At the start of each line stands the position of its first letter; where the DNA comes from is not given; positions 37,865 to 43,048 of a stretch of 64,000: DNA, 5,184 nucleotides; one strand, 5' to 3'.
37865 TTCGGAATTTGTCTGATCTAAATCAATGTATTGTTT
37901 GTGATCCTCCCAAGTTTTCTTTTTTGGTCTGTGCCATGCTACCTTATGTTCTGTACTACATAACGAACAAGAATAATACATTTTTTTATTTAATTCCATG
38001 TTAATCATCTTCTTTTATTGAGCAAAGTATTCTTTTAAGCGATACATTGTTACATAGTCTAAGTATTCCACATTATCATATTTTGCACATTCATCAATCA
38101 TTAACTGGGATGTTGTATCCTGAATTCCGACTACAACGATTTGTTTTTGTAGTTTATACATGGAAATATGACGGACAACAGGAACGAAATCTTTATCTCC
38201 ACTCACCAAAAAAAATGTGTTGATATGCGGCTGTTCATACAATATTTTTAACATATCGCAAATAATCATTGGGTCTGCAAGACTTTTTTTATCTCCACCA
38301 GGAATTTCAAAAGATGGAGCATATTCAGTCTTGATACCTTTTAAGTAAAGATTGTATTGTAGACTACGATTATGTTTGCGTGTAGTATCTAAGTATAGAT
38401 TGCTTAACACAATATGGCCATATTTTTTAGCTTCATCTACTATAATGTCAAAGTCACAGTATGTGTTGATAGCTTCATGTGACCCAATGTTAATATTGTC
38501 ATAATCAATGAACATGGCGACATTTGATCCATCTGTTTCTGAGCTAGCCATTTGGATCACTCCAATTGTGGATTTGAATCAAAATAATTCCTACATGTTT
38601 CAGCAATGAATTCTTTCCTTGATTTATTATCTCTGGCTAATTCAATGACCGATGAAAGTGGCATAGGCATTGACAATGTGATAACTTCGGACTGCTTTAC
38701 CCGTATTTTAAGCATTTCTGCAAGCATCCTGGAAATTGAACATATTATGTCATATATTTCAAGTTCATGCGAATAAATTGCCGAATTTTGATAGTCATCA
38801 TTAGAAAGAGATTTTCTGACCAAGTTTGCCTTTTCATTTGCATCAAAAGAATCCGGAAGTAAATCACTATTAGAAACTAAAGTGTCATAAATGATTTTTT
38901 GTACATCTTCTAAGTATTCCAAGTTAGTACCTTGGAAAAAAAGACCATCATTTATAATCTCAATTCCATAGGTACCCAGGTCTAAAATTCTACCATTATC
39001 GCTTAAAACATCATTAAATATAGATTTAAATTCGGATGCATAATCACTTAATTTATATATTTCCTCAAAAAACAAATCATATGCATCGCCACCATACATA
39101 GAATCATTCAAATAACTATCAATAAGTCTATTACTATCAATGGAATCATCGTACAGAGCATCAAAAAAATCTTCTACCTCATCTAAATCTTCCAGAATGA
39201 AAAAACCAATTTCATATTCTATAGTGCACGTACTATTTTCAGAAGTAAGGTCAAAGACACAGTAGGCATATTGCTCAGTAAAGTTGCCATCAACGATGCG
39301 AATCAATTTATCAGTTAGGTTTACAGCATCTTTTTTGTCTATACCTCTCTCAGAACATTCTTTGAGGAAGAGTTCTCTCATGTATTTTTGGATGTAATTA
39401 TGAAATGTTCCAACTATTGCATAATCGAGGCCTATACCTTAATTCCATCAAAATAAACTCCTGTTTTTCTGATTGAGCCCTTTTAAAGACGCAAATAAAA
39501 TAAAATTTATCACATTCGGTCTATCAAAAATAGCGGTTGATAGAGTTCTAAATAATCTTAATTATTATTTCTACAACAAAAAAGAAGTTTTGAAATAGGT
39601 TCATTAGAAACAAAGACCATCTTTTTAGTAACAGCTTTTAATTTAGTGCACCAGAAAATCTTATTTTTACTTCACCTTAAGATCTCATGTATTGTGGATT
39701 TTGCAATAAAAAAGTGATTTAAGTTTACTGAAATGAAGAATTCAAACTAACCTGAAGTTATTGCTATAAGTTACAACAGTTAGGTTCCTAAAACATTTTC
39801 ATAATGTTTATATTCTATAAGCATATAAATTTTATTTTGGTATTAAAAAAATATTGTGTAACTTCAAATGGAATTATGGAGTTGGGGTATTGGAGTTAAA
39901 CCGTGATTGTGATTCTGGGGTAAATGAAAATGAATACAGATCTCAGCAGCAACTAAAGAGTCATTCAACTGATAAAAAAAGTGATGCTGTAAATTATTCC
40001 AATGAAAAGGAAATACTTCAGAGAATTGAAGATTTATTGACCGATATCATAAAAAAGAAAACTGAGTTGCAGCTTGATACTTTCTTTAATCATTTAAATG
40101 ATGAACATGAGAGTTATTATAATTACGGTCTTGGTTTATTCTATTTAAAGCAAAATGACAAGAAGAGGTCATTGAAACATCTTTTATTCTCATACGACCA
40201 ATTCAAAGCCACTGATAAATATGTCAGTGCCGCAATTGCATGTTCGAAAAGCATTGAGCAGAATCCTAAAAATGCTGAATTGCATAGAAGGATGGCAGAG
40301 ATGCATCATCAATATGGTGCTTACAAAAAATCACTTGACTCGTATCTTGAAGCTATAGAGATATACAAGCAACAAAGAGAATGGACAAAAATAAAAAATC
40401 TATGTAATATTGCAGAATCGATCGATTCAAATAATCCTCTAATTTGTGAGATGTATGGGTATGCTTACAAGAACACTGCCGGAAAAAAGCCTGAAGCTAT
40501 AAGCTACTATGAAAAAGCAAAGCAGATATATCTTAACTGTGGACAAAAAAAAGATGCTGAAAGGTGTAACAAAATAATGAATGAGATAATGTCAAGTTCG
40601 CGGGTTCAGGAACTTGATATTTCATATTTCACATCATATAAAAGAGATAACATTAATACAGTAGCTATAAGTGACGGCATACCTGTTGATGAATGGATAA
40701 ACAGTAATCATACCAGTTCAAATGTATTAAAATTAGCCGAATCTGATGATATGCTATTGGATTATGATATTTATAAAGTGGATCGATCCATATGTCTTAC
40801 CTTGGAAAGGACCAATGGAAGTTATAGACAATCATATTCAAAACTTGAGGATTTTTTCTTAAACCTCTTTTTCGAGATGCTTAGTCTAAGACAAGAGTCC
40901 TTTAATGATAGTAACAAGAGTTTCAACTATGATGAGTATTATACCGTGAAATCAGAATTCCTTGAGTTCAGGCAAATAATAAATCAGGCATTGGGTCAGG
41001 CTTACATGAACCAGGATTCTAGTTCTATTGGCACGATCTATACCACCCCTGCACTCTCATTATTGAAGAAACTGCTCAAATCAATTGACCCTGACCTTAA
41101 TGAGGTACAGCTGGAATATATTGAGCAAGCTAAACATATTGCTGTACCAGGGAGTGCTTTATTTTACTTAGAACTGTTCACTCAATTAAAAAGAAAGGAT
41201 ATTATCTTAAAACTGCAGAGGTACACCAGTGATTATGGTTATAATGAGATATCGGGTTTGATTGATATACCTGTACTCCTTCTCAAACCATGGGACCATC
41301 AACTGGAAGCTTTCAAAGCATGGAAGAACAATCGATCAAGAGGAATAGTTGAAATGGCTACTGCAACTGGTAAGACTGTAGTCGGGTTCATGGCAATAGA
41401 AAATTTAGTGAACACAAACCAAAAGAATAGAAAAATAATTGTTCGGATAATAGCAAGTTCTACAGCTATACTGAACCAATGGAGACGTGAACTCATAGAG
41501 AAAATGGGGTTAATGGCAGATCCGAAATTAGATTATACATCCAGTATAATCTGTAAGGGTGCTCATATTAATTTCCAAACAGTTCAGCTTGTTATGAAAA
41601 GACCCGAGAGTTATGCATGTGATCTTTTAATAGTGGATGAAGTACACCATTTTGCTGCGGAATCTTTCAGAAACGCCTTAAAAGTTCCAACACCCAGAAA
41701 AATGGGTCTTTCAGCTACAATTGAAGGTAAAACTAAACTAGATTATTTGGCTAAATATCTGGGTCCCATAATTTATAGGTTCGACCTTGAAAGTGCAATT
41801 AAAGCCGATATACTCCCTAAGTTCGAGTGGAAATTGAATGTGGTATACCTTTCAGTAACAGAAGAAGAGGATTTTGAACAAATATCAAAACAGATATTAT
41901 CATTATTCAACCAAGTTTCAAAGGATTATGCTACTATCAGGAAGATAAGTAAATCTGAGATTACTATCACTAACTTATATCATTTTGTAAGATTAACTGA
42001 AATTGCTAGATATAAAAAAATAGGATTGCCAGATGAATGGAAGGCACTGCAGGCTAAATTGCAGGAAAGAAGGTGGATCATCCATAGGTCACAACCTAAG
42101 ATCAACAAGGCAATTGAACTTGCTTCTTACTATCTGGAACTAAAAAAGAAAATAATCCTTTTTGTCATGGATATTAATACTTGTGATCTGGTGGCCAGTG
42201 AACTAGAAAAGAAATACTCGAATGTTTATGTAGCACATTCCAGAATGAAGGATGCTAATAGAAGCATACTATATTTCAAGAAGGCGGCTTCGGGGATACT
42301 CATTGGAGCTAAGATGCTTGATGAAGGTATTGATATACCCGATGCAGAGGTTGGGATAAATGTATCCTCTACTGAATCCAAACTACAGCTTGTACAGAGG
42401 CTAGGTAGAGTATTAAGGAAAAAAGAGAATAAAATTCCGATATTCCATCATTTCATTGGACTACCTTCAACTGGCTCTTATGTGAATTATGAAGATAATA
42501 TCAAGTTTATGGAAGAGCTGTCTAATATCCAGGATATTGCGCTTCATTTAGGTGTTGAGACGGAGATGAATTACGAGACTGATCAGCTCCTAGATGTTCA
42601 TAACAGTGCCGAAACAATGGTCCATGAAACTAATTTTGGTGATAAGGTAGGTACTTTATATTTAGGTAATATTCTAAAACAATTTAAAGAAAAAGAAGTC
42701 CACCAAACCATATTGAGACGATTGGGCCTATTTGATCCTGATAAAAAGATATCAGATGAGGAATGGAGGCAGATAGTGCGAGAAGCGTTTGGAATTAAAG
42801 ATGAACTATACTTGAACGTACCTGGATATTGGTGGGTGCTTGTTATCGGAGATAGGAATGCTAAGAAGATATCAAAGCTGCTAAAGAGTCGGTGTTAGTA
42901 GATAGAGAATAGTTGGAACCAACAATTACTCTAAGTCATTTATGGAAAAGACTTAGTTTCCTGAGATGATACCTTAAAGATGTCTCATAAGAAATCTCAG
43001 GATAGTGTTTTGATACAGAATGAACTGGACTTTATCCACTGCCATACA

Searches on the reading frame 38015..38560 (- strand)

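Call 7: search_protein_families(library=padloc, proteins=[window:38015-38560:-], max_evalue=0.01)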
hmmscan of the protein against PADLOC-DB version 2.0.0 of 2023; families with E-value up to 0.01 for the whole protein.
window:38015-38560:- (181 aa): 2 families
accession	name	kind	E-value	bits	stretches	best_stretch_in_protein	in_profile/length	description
PDLC01154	NYN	-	0.0017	15.8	1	99-154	235-285/310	"LabA-like protein, NYN family nuclease"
PDLC04163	HEC-09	-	0.0021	15.8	1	95-144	106-154/203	-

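Call 10: search_protein_families(library=pfam, proteins=[window:38015-38560:-], max_evalue=0.01)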
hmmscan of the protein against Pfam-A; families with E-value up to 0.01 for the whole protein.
window:38015-38560:- (181 aa): 1 family
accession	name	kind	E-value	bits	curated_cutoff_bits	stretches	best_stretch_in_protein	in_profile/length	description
PF01936.24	NYN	-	6.6e-21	75.8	24.2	1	13-161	1-141/145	NYN domain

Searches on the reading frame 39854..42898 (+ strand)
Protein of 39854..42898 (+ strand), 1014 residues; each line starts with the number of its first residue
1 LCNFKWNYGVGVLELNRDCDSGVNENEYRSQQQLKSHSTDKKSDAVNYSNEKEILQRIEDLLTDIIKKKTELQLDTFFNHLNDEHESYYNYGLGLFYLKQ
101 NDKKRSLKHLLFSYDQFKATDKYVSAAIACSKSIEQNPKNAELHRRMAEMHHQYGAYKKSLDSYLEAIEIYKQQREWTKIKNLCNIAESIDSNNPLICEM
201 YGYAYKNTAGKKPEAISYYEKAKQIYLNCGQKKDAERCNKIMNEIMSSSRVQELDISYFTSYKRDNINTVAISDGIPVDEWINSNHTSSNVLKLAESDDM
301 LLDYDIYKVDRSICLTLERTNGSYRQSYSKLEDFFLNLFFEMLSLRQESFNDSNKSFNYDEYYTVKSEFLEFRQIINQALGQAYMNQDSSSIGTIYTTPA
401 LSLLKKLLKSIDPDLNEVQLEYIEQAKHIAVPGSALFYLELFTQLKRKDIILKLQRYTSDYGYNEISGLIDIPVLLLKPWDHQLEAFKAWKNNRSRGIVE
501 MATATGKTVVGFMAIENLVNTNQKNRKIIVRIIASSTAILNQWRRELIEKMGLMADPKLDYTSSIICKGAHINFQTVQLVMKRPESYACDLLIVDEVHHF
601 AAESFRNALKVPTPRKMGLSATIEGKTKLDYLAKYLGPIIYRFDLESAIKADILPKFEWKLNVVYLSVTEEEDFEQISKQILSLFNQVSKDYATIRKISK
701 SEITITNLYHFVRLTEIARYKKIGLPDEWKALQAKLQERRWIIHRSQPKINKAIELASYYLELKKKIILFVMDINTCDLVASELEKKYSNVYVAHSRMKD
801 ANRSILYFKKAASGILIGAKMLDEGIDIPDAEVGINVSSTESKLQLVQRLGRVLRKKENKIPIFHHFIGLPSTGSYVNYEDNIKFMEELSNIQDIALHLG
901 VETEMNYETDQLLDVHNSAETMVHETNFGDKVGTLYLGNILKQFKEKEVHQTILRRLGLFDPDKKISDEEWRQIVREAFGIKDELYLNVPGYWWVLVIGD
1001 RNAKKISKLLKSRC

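Call 5: search_protein_families(library=pfam, proteins=[window:39854-42898:+], max_evalue=0.1)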
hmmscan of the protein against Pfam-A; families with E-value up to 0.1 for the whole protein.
window:39854-42898:+ (1014 aa): 12 families
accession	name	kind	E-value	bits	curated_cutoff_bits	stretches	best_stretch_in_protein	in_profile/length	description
PF04851.21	ResIII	-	6.6e-17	62.4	22.5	1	478-624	3-163/164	Type III restriction enzyme, res subunit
PF00271.37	Helicase_C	-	1.1e-12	48.7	23.5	1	761-856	12-109/110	Helicase conserved C-terminal domain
PF16203.11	ERCC3_RAD25_C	-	2.4e-10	40.6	27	1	743-859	38-154/248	ERCC3/RAD25/XPB C-terminal helicase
PF00270.35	DEAD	-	4.9e-10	39.8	26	1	481-624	2-161/167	DEAD/DEAH box helicase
PF22590.2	Cas3-like_C_2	-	0.00025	21.7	27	1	765-857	3-105/106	CRISPR-associated nuclease/helicase Cas3, C-terminal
PF13424.12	TPR_12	-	0.00025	21.6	30.1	1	123-173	25-77/77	Tetratricopeptide repeat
PF14561.12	TPR_20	-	0.0052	17.5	25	1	131-197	12-78/90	Tetratricopeptide repeat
PF13431.12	TPR_17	-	0.0081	16.8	24.4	0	130-159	2-31/34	Tetratricopeptide repeat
PF14938.12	SNAP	-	0.011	15.7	25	1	112-246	24-165/282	Soluble NSF attachment protein, SNAP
PF09382.16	RQC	-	0.012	15.9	23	1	922-977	17-70/114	RQC domain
PF13401.12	AAA_22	-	0.023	15.4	27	0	504-609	15-105/130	AAA domain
PF09759.15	Atx10homo_assoc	-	0.097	13.1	28.9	0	512-553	50-86/99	Spinocerebellar ataxia type 10 protein domain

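Call 6: search_protein_families(library=padloc, proteins=[window:39854-42898:+], max_evalue=0.1)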
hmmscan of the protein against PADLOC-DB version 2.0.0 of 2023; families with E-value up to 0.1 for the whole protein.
window:39854-42898:+ (1014 aa): 20 families
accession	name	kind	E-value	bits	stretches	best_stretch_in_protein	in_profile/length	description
PDLC02707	PbeA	-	1.4e-59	200.3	1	477-884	251-646/672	PbeA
PDLC02704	PbeA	-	2.8e-53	179.4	2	565-895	362-671/682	PbeA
PDLC02706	PbeA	-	5.9e-38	128.9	2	574-896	383-702/722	PbeA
PDLC02703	PbeA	-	3.5e-24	83.3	3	478-547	246-311/626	PbeA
PDLC02705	PbeA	-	2.1e-20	70.4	2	589-683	375-473/691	PbeA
PDLC03659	mREase_IV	-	4.4e-13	46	2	477-658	217-407/945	Type IV methyl-directed restriction enzyme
PDLC03658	mREase_IV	-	2e-11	40.4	2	806-863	495-552/953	Type IV methyl-directed restriction enzyme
PDLC02840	DpdE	-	8.4e-10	35.6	2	506-605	188-274/1091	DpdE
PDLC03597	REase_MTase_IIG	-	8.3e-08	28.2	2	814-860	553-599/1646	Type IIG restriction enzyme-methyltransferase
PDLC02843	DpdE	-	1.9e-07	27.4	2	749-855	552-662/1091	DpdE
PDLC00938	Cas3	-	6.6e-07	26.9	1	737-884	195-350/358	CRISPR-associated helicase Cas3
PDLC02503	BrxHI|BrxHII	-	6.7e-07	26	1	763-859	247-345/698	BrxHI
PDLC01770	Cas3g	-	1.8e-06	24.7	1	721-860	206-345/733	-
PDLC03960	SngC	-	3.4e-06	24.1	1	480-546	26-91/720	-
PDLC01252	Cas3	-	1.8e-05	22.3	1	735-862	174-293/324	CAS-I; effector_G3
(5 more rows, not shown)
